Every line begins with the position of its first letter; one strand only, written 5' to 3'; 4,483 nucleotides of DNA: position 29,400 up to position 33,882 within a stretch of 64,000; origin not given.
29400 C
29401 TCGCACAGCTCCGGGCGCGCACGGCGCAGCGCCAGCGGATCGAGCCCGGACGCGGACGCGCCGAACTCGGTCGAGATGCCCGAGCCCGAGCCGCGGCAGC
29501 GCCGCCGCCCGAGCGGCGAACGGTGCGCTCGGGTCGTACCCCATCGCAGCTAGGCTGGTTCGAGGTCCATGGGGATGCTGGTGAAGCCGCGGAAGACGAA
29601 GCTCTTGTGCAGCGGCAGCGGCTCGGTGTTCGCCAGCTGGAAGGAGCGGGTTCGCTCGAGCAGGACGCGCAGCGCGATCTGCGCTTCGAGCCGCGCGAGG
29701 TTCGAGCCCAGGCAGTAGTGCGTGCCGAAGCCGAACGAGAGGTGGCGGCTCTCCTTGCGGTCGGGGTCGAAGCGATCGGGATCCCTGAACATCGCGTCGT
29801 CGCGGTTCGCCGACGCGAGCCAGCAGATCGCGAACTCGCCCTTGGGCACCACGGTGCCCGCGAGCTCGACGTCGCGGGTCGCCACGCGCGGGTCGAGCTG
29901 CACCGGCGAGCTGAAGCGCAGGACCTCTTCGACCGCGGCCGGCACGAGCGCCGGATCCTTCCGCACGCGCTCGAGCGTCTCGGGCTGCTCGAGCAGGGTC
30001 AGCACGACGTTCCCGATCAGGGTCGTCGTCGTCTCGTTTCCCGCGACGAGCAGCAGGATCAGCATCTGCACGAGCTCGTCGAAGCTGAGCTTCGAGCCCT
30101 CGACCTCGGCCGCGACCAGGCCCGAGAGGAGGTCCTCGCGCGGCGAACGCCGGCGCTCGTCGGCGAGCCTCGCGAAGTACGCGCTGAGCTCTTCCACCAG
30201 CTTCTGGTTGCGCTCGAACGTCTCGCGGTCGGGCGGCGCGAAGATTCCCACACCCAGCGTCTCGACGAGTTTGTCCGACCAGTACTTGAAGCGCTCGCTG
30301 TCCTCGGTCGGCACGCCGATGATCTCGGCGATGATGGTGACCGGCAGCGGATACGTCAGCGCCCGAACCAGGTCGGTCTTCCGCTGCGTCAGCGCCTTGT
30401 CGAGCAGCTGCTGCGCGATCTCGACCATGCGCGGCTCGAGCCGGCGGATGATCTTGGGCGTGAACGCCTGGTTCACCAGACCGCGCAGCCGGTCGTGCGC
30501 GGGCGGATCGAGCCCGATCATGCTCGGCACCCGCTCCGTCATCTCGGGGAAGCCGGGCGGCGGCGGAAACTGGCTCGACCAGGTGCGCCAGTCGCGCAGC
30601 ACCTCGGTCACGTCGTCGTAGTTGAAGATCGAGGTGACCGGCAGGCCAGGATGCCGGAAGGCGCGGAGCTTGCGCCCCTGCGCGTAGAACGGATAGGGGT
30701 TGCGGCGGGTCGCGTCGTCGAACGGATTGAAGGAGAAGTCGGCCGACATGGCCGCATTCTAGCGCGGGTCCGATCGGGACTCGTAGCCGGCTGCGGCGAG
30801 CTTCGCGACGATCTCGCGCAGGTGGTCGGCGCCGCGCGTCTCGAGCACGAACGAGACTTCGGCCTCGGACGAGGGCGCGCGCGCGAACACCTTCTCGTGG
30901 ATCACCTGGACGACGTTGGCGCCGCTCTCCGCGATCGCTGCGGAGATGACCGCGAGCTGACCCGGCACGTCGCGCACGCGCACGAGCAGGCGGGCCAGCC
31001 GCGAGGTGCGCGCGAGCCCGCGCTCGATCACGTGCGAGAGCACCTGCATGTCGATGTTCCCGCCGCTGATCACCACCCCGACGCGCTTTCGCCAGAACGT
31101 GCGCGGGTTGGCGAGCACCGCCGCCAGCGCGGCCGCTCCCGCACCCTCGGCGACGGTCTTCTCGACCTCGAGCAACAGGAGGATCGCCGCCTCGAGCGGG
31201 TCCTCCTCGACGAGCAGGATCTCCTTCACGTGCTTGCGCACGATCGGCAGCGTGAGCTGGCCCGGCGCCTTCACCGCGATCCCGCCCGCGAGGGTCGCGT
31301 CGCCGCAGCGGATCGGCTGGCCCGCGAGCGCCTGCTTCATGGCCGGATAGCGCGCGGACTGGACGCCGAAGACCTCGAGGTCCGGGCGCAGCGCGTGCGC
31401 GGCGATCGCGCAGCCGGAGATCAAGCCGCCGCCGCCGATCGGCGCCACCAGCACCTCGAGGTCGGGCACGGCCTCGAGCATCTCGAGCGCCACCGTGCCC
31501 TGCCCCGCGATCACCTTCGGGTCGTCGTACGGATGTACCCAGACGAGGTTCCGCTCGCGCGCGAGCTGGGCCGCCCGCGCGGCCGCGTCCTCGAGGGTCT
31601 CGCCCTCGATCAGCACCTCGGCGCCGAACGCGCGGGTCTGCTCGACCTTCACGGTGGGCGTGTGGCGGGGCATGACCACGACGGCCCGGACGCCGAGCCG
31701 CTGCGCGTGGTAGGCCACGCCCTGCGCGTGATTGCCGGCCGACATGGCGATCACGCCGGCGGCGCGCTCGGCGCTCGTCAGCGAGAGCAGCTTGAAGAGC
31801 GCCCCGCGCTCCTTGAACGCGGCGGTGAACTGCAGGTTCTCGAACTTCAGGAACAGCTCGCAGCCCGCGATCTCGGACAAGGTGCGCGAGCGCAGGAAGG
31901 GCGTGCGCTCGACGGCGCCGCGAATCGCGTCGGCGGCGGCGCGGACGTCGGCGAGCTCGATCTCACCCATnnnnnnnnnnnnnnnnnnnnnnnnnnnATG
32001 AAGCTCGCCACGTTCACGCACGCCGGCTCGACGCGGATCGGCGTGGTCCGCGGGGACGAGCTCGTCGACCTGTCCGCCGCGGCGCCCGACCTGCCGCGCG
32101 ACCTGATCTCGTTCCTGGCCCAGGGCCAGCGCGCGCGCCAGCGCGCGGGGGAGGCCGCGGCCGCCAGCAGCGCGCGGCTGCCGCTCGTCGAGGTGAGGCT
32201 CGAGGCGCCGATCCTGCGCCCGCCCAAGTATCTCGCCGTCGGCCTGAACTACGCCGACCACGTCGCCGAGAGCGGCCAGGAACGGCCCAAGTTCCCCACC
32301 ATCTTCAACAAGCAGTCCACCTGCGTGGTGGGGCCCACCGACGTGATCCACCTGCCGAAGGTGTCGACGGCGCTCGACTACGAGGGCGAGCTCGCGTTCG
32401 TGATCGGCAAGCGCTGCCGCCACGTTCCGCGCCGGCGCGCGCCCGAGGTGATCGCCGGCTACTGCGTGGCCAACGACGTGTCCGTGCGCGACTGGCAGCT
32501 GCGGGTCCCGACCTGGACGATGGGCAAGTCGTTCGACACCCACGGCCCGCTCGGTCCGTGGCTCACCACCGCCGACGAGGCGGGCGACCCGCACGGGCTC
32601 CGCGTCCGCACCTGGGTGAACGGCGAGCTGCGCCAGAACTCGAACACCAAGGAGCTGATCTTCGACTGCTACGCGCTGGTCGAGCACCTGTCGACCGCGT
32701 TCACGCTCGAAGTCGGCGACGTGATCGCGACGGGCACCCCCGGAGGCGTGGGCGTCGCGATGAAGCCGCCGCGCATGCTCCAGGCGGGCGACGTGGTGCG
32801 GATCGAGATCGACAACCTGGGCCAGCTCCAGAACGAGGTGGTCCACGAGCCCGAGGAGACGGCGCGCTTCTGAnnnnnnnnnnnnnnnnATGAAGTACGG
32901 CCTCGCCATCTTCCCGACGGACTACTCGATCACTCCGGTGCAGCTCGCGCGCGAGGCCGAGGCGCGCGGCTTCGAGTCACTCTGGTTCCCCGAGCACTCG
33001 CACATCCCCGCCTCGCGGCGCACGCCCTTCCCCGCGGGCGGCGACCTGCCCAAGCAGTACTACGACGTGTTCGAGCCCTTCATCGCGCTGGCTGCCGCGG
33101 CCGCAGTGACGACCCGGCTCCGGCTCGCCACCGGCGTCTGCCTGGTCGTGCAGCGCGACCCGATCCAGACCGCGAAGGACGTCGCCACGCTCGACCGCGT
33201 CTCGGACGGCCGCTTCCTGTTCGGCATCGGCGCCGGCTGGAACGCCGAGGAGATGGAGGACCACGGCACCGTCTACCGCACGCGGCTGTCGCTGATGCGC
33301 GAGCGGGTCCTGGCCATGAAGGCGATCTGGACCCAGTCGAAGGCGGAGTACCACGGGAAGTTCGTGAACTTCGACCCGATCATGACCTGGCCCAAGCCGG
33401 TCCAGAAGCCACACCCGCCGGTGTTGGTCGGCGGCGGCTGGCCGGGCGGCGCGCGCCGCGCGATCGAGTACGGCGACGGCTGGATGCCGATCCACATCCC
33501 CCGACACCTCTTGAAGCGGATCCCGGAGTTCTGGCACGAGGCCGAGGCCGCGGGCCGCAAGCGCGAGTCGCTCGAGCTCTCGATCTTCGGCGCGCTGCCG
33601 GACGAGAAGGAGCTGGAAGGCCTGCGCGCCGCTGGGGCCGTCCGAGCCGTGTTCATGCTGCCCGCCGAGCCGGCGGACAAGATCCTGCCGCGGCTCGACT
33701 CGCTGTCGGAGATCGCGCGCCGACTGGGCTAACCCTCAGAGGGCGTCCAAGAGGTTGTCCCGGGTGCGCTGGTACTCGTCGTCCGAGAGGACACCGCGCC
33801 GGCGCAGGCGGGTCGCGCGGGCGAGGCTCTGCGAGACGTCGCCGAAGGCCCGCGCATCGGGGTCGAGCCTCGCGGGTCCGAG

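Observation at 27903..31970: Threonine dehydratase-P450-DUF692/MNIO-like-RRE-like partner operon with no visible precursor peptide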

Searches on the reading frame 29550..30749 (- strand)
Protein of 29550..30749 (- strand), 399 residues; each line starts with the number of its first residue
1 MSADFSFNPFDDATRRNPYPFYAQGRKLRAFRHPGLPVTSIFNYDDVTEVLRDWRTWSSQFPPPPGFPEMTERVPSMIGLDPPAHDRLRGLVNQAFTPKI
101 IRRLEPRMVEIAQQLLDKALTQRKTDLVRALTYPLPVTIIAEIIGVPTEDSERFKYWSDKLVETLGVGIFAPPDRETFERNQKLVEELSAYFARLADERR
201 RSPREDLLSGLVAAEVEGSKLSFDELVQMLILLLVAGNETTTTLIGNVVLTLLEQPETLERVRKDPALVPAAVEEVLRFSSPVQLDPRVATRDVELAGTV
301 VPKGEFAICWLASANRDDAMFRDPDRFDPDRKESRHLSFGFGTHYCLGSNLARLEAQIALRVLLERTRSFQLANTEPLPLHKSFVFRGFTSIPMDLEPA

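Call 6: search_protein_families(library=pfam, max_evalue=0.1, proteins=[window:29550-30749:-])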
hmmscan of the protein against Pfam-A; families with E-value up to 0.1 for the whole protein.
window:29550-30749:- (399 aa): 1 family
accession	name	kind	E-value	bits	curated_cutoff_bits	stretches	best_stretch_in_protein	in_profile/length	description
PF00067.27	p450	-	1.6e-39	136.4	22.8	1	37-368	45-433/462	Cytochrome P450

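Call 44: search_protein_families(library=ncbifam, max_evalue=0.001, proteins=[window:29550-30749:-])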
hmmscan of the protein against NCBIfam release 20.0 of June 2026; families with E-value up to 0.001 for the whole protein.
window:29550-30749:- (399 aa): 10 families
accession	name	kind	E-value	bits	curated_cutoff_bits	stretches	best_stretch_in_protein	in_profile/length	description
NF041177.1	Cyp119_Thmprot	equivalog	3.8e-71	239.8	680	1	19-394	2-364/368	cytochrome P450 Cyp119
TIGR04538.1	P450_cycloAA_1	subfamily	4.3e-58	197.1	500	1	10-375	3-374/395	cytochrome P450, cyclodipeptide synthase-associated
TIGR04515.1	P450_rel_GT_act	subfamily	7.1e-52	177.1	343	1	77-393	92-384/386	P450-derived glycosyltransferase activator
NF041802.1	P450_SolI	exception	3.6e-50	170.7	850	1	77-391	109-417/424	solanimycin biosynthesis cytochrome P450 SolI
NF045816.1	PentlenlactSyn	equivalog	5.5e-50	170.2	700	1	82-394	88-394/396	pentalenolactone synthase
TIGR04458.1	CYP450_TxtE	equivalog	1.1e-40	139.5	500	1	16-396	11-402/403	4-nitrotryptophan synthase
NF050147.1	aminopyruv_ApyO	equivalog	2.9e-19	69.1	525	1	59-368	65-394/444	RiPP biosynthesis cytochrome P450 ApyO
NF045812.1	PentlenOxigase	equivalog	9.3e-16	57.7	800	1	187-369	200-411/444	pentalenene oxygenase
NF051859.1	AlbFlvMonOxTrpSyn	equivalog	8.1e-11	41.1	700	1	83-335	106-386/457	bifunctional albaflavenone monooxygenase/terpene synthase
NF053744.1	FAProxCypCBc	equivalog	0.00088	18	600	0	238-335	244-342/416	CYP152 family fatty-acid peroxygenase CypC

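Call 45: search_solved_structures(query=window:29550-30749:-, max_evalue=1e-20)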
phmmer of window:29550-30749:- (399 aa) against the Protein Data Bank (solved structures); distinct sequences matched with E-value up to 1e-20: 400 (the best 60 are shown).
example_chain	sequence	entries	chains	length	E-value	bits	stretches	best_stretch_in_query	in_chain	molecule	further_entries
7y9o_A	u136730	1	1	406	9.6e-88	298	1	17-385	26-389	Cytochrome P450 monooxygenase YjiB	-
7y97_A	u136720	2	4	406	1e-86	294.6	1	17-383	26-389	Cytochrome P450 monooxygenase YjiB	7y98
4rm4_A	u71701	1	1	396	1e-85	291.3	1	16-378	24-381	Cytochrome P450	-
5l90_A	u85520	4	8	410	3.9e-84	286.1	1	14-386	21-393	Cytochrome P450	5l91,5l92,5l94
6gmf_A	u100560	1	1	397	4.2e-81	276.1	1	14-394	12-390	Putative cytochrome P450 hydroxylase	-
5vws_A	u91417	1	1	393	5.1e-81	275.9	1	38-386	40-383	Cytochrome P450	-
6gk5_A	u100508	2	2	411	2.2e-80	273.7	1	10-393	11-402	Cytochrome P450 CYP267B1 protein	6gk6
7ayx_A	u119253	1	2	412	4.3e-79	269.5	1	30-394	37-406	Cytochrome P450 113A1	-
9vgm_A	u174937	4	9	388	6.5e-78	265.6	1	40-372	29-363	Cytochrome P450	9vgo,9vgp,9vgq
8vxi_A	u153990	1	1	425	1.6e-76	261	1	42-399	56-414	CYP125MRCA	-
9vgn_A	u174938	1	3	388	2.1e-76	260.7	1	40-372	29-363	Cytochrome P450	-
5ofq_A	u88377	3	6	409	8.6e-76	258.6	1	38-386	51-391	Cytochrome P450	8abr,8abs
4e2p_A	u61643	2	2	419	1.1e-75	258.3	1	18-394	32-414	Cytochrome P450 107B1 (P450CVIIB1)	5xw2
8vxg_A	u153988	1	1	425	2e-75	257.4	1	42-398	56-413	CYP125MRCA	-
3r9b_A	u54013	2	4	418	1.2e-74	254.9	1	10-392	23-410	CYTOCHROME P450 164A2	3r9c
4ggv_A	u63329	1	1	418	3.7e-74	253.3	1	38-377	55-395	Cytochrome P450 superfamily protein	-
3ejb_B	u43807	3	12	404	1.7e-72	247.8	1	16-397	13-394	Biotin biosynthesis cytochrome P450-like enzyme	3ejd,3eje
4yzr_A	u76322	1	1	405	2.4e-70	240.7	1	76-396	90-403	Polyketide biosynthesis cytochrome P450 PksS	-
2jjn_A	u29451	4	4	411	4.6e-70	239.8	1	38-369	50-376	CYTOCHROME P450 113A1 | ERYTHROMYCIN B/D C-12 HYDROXYLASE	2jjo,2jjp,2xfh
7wex_A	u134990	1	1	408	1.8e-69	237.8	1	33-394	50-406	Cytochrome P450 hydroxylase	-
8yhn_A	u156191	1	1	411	2.3e-68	234.2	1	3-392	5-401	Cytochrome P450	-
8gue_A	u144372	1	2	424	1.9e-66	227.9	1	16-393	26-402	Cytochrome P450 monooxygenase PikC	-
7xbm_A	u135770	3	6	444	2.3e-66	227.6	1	16-393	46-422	Cytochrome P450 monooxygenase PikC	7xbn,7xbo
2whw_A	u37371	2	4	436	2.3e-66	227.6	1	16-393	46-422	CYTOCHROME P450 MONOOXYGENASE | CYTOCHROME P450 HYDROXYLASE PIKC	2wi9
2vz7_A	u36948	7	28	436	2.3e-66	227.6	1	16-393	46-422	CYTOCHROME P450 MONOOXYGENASE | CYTOCHROME P450 HYDROXYLASE PIKC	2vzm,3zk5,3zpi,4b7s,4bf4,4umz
2bvj_A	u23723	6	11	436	3.4e-66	227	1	16-393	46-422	CYTOCHROME P450 MONOOXYGENASE | CYTOCHROME P450 HYDROXYLASE PIKC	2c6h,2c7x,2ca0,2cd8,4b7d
2z3t_A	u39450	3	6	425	3.6e-66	227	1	10-397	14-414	Cytochrome P450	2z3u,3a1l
5z9i_A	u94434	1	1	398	9.9e-66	225.5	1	39-376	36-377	Putative P450-like enzyme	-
2wm4_A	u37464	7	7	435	1.2e-65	225.2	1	41-394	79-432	PUTATIVE CYTOCHROME P450 124 | Methyl-branched lipid omega-hydroxylase | CYP124 in complex with inhibitor carbethoxyhexyl imidazole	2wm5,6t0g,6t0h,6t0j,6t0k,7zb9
5z9j_A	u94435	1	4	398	6.9e-65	222.8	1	39-376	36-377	Putative P450-like enzyme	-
8w6z_A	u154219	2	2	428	4.4e-64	220.1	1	68-395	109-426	Cytochrome P450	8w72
5cje_A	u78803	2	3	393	3.4e-63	217.2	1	72-390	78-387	Cytochrome P450 hydroxylase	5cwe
4z5p_A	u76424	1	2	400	1.2e-61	212.1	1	40-393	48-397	Cytochrome P450 hydroxylase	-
2xkr_A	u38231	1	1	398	9.9e-61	209.1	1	71-398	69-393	PUTATIVE CYTOCHROME P450 142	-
8fz8_A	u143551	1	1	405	2.3e-60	207.8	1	71-374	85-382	Cytochrome P450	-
7smz_A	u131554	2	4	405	4e-60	207.1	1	66-398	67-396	Cytochrome P450 142A3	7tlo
7sh5_A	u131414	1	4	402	4.1e-60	207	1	66-398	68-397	Cytochrome P450 142A3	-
1jip_A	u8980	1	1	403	5.3e-60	206.7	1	59-396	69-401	CYTOCHROME P450 107A1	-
4wpz_A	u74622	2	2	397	5.3e-60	206.7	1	41-394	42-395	Cytochrome P450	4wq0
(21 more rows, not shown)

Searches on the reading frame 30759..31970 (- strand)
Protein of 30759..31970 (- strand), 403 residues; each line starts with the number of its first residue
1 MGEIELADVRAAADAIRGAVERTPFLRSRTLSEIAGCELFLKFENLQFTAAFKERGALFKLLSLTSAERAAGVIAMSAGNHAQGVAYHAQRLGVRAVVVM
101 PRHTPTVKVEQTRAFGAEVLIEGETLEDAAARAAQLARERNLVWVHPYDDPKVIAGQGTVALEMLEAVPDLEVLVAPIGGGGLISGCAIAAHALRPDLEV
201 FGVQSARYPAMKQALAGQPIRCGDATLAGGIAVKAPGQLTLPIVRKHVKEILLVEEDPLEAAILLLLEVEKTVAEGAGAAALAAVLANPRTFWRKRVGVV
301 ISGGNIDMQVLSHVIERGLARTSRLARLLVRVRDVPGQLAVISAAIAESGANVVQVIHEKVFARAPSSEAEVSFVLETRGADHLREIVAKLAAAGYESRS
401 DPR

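Call 6: search_protein_families(library=pfam, max_evalue=0.1, proteins=[window:30759-31970:-])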
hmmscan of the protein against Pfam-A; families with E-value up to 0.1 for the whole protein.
window:30759-31970:- (403 aa): 5 families
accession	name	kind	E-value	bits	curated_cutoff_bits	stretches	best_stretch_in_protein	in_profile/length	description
PF00291.31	PALP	-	8.4e-75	252.3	35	1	17-303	2-295/295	Pyridoxal-phosphate dependent enzyme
PF01842.31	ACT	-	7.1e-06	26.1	27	1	327-392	2-62/66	ACT domain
PF13291.12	ACT_4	-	2.4e-05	25.3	27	1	325-392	6-70/80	ACT domain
PF22190.2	TTHA0829-like_ACT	-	0.012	16.1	27.4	1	327-396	4-64/70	TTHA0829-like ACT domain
PF12770.12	CHAT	-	0.049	13.5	24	0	54-106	189-235/289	CHAT domain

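Call 44: search_protein_families(library=ncbifam, max_evalue=0.001, proteins=[window:30759-31970:-])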
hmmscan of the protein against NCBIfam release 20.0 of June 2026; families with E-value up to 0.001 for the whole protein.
window:30759-31970:- (403 aa): 35 families (the best 25 are shown)
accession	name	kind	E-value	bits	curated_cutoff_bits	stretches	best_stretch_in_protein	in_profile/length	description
NF005600.0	PRK07334.1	equivalog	4.6e-178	592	496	1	4-399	10-405/408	threonine ammonia-lyase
TIGR01127.1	ilvA_1Cterm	equivalog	8.5e-129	429.8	378.75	1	23-397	1-377/380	threonine ammonia-lyase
NF006389.0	PRK08638.1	equivalog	3.7e-94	315.4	453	1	4-318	9-327/333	bifunctional threonine ammonia-lyase/L-serine ammonia-lyase TdcB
NF005454.0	PRK07048.1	equivalog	3.5e-86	289.3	452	1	6-316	9-321/324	threo-3-hydroxy-L-aspartate ammonia-lyase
NF005680.0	PRK07476.1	equivalog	3e-83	279.5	413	1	3-317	4-322/326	hydroxyectoine utilization dehydratase EutB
NF006674.0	PRK09224.1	subfamily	3.2e-83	280.2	577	1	19-398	22-400/508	threonine ammonia-lyase IlvA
TIGR01124.1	ilvA_2Cterm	equivalog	1.3e-82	278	411.3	1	17-398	12-392/499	threonine ammonia-lyase, biosynthetic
NF005292.0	PRK06815.1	equivalog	4.2e-79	265.9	371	1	7-316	6-318/320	threonine/serine dehydratase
NF006390.0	PRK08639.1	equivalog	9.9e-79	265.2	421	1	4-341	7-350/418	threonine ammonia-lyase IlvA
TIGR02991.1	ectoine_eutB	equivalog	4.5e-77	259.1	413.35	1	4-316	1-316/317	hydroxyectoine utilization dehydratase EutB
NF009130.0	PRK12483.1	subfamily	5e-76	256.4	801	1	22-398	37-413/521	threonine ammonia-lyase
NF045641.2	BHydaspDhtseBhcB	equivalog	5.3e-75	252.4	550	1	6-311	4-310/312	beta-hydroxyaspartate dehydratase BhcB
TIGR02079.1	THD1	equivalog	4.3e-72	243.2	440.55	1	8-341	2-342/410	threonine ammonia-lyase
NF004771.0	PRK06110.1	equivalog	1.7e-65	221.3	317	1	5-317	4-318/323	threonine dehydratase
NF006094.0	PRK08246.1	subfamily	8.8e-63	212.6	331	1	6-310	7-308/310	serine/threonine dehydratase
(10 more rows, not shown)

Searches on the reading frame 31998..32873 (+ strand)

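Call 6: search_protein_families(library=pfam, max_evalue=0.1, proteins=[window:31998-32873:+])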
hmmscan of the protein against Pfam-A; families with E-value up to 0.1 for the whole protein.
window:31998-32873:+ (291 aa): 2 families
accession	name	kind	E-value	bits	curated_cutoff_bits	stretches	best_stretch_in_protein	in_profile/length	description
PF01557.24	FAA_hydrolase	-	3.8e-72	242.9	23.9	1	79-282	3-214/214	Fumarylacetoacetate (FAA) hydrolase C-terminal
PF10370.14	Rv2993c-like_N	-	0.00037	21.8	21.3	1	1-71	1-50/50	Rv2993c-like, N-terminal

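Call 44: search_protein_families(library=ncbifam, max_evalue=0.001, proteins=[window:31998-32873:+])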
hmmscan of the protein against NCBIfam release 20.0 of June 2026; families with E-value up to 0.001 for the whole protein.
window:31998-32873:+ (291 aa): 7 families
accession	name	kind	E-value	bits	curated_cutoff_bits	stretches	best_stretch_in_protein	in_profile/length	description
NF053535.1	DhyDRhmHlse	equivalog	1e-65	221.9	500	1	1-282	1-279/284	2,4-didehydro-3-deoxy-L-rhamnonate hydrolase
TIGR02303.1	HpaG-C-term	equivalog_domain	7.9e-54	182.7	276.4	1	58-284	26-245/245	4-hydroxyphenylacetate degradation bifunctional isomerase/decarboxylase, C-terminal subunit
NF009399.0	PRK12764.1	equivalog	7.2e-43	147.3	444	1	70-287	16-232/501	fumarylacetoacetate hydrolase family protein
NF011750.0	PRK15203.1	equivalog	1.7e-38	132.5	811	1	78-284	225-425/429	4-hydroxyphenylacetate degradation bifunctional isomerase/decarboxylase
NF007967.0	PRK10691.1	equivalog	2.2e-34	118.7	201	1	77-273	18-211/219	fumarylacetoacetate hydrolase family protein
TIGR02305.1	HpaG-N-term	equivalog_domain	1.1e-28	100.2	228.65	1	94-281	27-205/205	4-hydroxyphenylacetate degradation bifunctional isomerase/decarboxylase, N-terminal subunit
TIGR01266.1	fum_ac_acetase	equivalog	1.2e-06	27.6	375.3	1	123-193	194-268/420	fumarylacetoacetase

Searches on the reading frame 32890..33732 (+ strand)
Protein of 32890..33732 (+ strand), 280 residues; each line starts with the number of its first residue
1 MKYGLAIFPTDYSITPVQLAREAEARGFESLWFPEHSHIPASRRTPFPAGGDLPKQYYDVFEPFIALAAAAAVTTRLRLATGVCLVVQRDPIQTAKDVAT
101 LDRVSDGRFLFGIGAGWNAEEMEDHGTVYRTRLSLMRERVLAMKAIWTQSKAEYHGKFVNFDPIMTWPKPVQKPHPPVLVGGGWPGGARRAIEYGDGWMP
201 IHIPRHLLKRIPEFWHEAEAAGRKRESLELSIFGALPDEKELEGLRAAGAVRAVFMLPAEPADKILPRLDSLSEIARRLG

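Call 6: search_protein_families(library=pfam, max_evalue=0.1, proteins=[window:32890-33732:+])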
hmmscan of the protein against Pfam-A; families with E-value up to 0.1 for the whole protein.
window:32890-33732:+ (280 aa): 1 family
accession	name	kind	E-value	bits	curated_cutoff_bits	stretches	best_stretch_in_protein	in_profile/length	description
PF00296.26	Bac_luciferase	-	3.3e-53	181.5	27.9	1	17-233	26-225/314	Luciferase-like monooxygenase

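Call 44: search_protein_families(library=ncbifam, max_evalue=0.001, proteins=[window:32890-33732:+])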
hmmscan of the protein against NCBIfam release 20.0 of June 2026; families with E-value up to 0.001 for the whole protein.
window:32890-33732:+ (280 aa): 32 families (the best 25 are shown)
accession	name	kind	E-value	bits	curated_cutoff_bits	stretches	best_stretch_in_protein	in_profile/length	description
TIGR03619.1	F420_Rv2161c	subfamily_domain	8.4e-77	258.1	166.9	1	18-255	2-245/247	TIGR03619 family F420-dependent LLM class oxidoreductase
TIGR03560.1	F420_Rv1855c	subfamily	1.8e-35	122.8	231.4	1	17-232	16-226/227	TIGR03560 family F420-dependent LLM class oxidoreductase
TIGR03621.1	F420_MSMEG_2516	subfamily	4.9e-27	94.8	213.15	1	62-183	41-158/295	TIGR03621 family F420-dependent LLM class oxidoreductase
TIGR03571.1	lucif_BA3436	subfamily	2.6e-25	89.3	303.9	1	17-223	34-229/304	TIGR03571 family LLM class oxidoreductase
TIGR03617.1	F420_MSMEG_2256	subfamily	2.1e-23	82.7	278.15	1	62-232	20-199/318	TIGR03617 family F420-dependent LLM class oxidoreductase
NF002619.0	PRK02271.1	equivalog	6.6e-20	71.6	276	1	57-268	36-244/329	5,10-methylenetetrahydromethanopterin reductase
TIGR03559.1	F420_Rv3520c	subfamily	9.7e-18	64.3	335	1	63-229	40-214/325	LLM class F420-dependent oxidoreductase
TIGR03555.1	F420_mer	equivalog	1.1e-17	64.5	348.7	1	58-257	35-233/325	5,10-methylenetetrahydromethanopterin reductase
TIGR04021.1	LLM_DMSO2_sfnG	equivalog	6.4e-17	61.9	382.95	1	64-224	64-227/350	dimethylsulfone monooxygenase SfnG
TIGR04024.1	F420_NP1902A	hypoth_equivalog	1.7e-16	59.9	345.4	1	66-231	45-210/330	TIGR04024 family LLM class F420-dependent oxidoreductase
TIGR03557.1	F420_G6P_family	subfamily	6.6e-16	58.3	210.4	1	17-223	16-206/316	TIGR03557 family F420-dependent LLM class oxidoreductase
TIGR03564.1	F420_MSMEG_4879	subfamily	9.5e-16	58.2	234.25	1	58-241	22-205/265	TIGR03564 family F420-dependent LLM class oxidoreductase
TIGR04020.1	seco_metab_LLM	subfamily_domain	1.1e-15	57.7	244.45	1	18-176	23-166/341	MupA/Atu3671 family FMN-dependent luciferase-like monooxygenase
TIGR03854.1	F420_MSMEG_3544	hypoth_equivalog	1.2e-15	57.6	295.6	1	59-227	39-207/290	TIGR03854 family LLM class F420-dependent oxidoreductase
TIGR03565.1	alk_sulf_monoox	equivalog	1.4e-15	57.2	518.2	1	62-224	54-218/346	FMNH2-dependent alkanesulfonate monooxygenase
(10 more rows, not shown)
